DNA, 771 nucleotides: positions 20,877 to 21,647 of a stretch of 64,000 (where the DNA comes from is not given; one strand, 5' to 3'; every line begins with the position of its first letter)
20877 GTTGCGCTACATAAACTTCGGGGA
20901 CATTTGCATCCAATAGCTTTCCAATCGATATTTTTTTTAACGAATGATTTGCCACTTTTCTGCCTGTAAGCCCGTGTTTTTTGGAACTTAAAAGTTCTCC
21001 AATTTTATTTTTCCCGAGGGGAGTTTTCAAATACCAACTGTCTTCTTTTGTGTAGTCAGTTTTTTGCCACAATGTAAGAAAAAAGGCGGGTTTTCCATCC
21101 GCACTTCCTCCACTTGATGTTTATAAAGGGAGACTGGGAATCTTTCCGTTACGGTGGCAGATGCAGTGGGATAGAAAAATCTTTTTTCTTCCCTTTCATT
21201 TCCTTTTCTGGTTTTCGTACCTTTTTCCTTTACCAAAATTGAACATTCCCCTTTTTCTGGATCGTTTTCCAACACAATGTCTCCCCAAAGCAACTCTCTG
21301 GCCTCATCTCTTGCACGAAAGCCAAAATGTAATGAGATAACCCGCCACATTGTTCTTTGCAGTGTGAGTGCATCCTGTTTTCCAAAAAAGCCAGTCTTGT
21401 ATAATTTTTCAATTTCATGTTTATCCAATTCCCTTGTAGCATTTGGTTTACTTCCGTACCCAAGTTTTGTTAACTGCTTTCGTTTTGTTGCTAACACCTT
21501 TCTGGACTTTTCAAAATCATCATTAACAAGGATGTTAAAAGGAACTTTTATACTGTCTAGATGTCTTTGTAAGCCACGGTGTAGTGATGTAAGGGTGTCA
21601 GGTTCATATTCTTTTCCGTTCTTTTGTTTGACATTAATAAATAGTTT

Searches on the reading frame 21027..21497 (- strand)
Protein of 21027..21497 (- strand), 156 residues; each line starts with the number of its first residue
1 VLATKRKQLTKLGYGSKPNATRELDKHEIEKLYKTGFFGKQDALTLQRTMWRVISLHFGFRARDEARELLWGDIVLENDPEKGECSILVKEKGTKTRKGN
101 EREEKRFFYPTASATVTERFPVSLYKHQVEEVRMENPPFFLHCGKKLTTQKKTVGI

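Call 15: search_protein_families(library=pfam, proteins=[window:21027-21497:-], max_evalue=0.01)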
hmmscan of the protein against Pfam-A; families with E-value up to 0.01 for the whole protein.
window:21027-21497:- (156 aa): 1 family
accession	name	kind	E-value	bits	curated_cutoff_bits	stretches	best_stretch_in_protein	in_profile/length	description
PF12012.13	DUF3504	-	3.1e-06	27.8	29.7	1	30-149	8-137/162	Domain of unknown function (DUF3504)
